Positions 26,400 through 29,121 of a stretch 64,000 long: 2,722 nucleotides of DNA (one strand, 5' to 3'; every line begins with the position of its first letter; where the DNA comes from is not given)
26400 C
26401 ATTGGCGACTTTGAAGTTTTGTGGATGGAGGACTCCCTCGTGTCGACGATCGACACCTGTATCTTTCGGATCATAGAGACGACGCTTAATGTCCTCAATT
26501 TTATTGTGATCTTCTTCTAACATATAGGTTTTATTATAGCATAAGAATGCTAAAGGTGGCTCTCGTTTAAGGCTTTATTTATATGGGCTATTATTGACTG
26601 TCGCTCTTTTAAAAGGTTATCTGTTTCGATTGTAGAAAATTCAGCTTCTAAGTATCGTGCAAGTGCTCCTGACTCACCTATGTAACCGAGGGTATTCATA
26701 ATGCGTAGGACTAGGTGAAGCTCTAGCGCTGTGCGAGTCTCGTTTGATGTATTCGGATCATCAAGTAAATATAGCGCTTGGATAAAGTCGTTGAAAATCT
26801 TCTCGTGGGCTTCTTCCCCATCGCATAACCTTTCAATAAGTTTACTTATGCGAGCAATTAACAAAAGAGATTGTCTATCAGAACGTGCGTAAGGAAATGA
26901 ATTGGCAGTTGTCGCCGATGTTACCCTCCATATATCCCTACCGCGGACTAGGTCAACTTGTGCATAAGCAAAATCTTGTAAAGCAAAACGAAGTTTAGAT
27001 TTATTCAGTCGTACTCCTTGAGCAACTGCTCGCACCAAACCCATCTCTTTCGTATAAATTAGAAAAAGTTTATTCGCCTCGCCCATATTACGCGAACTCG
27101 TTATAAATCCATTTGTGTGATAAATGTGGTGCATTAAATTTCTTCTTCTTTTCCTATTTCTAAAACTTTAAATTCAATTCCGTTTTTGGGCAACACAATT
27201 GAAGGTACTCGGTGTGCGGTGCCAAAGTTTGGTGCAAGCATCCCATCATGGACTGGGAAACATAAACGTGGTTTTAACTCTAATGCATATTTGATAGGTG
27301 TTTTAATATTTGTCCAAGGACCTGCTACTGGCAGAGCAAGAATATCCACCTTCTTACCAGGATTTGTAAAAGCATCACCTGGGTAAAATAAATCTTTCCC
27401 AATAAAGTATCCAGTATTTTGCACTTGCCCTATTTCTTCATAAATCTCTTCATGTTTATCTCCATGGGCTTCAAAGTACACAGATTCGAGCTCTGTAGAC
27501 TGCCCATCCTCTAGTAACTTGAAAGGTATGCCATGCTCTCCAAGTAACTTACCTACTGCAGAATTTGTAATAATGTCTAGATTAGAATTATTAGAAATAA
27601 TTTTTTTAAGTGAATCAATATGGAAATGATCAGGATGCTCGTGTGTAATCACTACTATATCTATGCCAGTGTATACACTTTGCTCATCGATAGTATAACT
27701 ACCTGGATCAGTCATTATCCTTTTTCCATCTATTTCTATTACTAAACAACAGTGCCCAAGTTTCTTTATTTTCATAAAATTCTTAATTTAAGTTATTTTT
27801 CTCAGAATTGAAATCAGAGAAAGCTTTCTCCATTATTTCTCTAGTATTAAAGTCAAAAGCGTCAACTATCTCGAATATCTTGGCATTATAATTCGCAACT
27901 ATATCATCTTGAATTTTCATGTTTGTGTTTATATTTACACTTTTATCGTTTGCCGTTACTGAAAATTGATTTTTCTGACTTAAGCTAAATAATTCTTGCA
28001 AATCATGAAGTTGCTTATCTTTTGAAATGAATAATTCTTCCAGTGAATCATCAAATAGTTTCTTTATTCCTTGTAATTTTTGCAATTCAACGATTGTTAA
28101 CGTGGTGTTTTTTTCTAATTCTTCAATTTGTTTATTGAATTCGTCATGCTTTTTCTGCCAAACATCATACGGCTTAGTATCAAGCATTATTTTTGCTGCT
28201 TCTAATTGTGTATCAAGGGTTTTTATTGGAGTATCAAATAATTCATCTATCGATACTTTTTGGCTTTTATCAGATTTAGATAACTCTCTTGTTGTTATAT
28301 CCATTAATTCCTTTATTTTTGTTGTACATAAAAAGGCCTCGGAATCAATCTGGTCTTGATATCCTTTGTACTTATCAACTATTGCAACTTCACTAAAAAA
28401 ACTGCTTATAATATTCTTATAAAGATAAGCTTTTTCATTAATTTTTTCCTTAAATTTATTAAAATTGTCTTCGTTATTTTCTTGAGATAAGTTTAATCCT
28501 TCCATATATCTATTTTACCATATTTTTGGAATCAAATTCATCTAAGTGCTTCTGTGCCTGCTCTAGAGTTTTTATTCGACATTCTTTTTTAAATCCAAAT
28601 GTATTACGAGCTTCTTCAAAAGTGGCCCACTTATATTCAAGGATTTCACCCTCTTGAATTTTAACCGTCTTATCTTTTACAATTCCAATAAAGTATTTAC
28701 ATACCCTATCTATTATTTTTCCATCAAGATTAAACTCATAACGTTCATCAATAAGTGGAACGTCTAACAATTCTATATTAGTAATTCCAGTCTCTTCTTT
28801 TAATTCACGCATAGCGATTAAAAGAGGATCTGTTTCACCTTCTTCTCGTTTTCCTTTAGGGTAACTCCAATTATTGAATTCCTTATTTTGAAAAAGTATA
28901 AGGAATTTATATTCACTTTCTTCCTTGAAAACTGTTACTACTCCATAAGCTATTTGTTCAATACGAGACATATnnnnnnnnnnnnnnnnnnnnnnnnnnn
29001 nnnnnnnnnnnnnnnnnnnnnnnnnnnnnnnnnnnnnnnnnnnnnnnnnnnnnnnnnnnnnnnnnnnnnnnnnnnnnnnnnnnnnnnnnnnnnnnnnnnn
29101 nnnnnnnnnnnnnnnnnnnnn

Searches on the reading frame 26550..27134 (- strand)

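Call 8: search_protein_families(library=pfam, proteins=[window:26550-27134:-], max_evalue=0.001)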
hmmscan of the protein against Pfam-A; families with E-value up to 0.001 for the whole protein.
window:26550-27134:- (194 aa): 2 families
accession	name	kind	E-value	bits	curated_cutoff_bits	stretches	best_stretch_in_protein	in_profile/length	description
PF11967.14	RecO_N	-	5e-14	52.5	27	1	1-80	1-80/80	Recombination protein O N terminal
PF02565.21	RecO_C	-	9.2e-06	25.9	22.1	1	84-151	1-64/157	Recombination protein O C terminal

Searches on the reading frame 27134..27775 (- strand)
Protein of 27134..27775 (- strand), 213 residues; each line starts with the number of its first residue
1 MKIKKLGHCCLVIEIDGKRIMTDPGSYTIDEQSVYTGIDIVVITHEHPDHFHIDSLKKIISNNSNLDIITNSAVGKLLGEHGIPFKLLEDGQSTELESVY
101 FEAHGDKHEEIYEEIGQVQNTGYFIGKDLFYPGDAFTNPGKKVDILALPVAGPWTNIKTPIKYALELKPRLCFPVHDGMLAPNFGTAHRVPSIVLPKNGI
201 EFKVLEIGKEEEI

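Call 8: search_protein_families(library=pfam, proteins=[window:27134-27775:-], max_evalue=0.001)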
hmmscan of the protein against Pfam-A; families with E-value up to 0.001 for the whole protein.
window:27134-27775:- (213 aa): 2 families
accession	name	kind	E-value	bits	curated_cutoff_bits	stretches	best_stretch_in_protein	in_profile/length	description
PF13483.12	Lactamase_B_3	-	6.5e-26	91.7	24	1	2-176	1-160/160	Beta-lactamase superfamily domain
PF12706.13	Lactamase_B_2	-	2e-08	34.5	27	1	19-135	2-143/200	Beta-lactamase superfamily domain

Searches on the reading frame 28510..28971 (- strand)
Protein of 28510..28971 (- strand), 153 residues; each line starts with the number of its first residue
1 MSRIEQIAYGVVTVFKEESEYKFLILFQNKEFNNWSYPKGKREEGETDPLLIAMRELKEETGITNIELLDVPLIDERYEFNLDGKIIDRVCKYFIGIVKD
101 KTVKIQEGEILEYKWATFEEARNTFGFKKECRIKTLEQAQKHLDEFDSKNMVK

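Call 7: search_protein_families(library=ncbifam, proteins=[window:28510-28971:-], max_evalue=0.01)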
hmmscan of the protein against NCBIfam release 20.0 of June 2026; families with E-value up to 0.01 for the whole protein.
window:28510-28971:- (153 aa): 10 families
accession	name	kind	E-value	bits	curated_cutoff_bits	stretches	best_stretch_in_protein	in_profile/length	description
NF052459.1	OxoGTPPhMutT1Mycb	equivalog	1.6e-07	30.7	475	1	24-132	20-120/292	8-oxo-(d)GTP phosphatase MutT1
NF001936.0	PRK00714.1-3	equivalog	2.4e-06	27.5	118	1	20-137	22-147/155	RNA pyrophosphohydrolase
NF006961.0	PRK09438.1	equivalog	2.4e-06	27.1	103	1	14-126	15-135/151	dihydroneopterin triphosphate diphosphatase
NF001938.0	PRK00714.1-5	equivalog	1.4e-05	24.5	116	1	30-70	42-81/172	RNA pyrophosphohydrolase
NF008044.0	PRK10776.1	equivalog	1.7e-05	24.7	148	1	30-69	28-66/130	8-oxo-dGTP diphosphatase MutT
TIGR00586.1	mutt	equivalog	4e-05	23.6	97.9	1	28-120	26-110/129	8-oxo-dGTP diphosphatase MutT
TIGR02705.1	nudix_YtkD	equivalog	0.00018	21.1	154.4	1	25-68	37-79/156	RNA deprotection pyrophosphohydrolase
NF006530.0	PRK08999.1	equivalog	0.00022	20.4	245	1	33-68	33-67/315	Nudix family hydrolase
NF001937.0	PRK00714.1-4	equivalog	0.0038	16.9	139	0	29-85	27-82/161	RNA pyrophosphohydrolase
NF041652.1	Nud_hyd_Dein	equivalog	0.0073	16.5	200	1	28-122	38-128/152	Nudix hydrolase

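Call 8: search_protein_families(library=pfam, proteins=[window:28510-28971:-], max_evalue=0.001)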
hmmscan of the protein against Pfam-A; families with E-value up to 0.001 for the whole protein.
window:28510-28971:- (153 aa): 1 family
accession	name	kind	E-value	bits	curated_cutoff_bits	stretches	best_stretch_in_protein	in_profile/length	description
PF00293.34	NUDIX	-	3.4e-15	56.7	21.1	1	7-122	4-120/134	NUDIX domain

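Call 21: search_solved_structures(query=window:28510-28971:-, max_evalue=0.001)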
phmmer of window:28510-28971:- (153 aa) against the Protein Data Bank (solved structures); distinct sequences matched with E-value up to 0.001: 19.
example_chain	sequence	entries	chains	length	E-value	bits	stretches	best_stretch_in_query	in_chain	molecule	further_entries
4ilq_A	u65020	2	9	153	1.5e-08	37.9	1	30-133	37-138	CT771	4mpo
3u53_A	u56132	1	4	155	6.2e-08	35.9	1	19-129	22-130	Bis(5'-nucleosyl)-tetraphosphatase [asymmetrical]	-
4ick_A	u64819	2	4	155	4.3e-07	33.2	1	19-129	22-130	Bis(5'-nucleosyl)-tetraphosphatase [asymmetrical]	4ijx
1xsa_A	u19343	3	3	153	4.6e-07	33.1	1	19-129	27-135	Bis(5'-nucleosyl)-tetraphosphatase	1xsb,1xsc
3i7u_A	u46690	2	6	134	5.5e-07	32.8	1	29-133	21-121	AP4A hydrolase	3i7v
3fcm_A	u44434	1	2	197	5.8e-07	32.7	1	7-120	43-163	Hydrolase, NUDIX family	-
5gg5_A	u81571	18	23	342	5.7e-05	26.3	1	28-65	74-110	Hydrolase, NUDIX family protein | NUDIX family protein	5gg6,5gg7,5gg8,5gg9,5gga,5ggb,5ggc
2jvb_A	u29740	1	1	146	6.5e-05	26.1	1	22-124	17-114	mRNA-decapping enzyme subunit 2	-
4k6e_A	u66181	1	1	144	6.9e-05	26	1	22-124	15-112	mRNA-decapping enzyme subunit 2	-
5cfi_A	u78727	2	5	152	0.0001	25.4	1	17-143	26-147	BIS(5'-nucleosyl)-tetraphosphatase (Diadenosine tetraphosphatase), putative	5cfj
4kg4_A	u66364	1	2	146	0.00011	25.4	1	22-87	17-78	mRNA-decapping enzyme subunit 2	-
5lon_A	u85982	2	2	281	0.00011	25.4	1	22-121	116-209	KLLA0F23980p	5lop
4kg3_A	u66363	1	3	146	0.00017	24.8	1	22-124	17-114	mRNA-decapping enzyme subunit 2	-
1kt9_A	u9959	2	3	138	0.00017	24.8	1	9-122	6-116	Diadenosine Tetraphosphate Hydrolase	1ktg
1f3y_A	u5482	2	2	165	0.00017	24.7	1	34-72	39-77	DIADENOSINE 5',5'''-P1,P4-TETRAPHOSPHATE HYDROLASE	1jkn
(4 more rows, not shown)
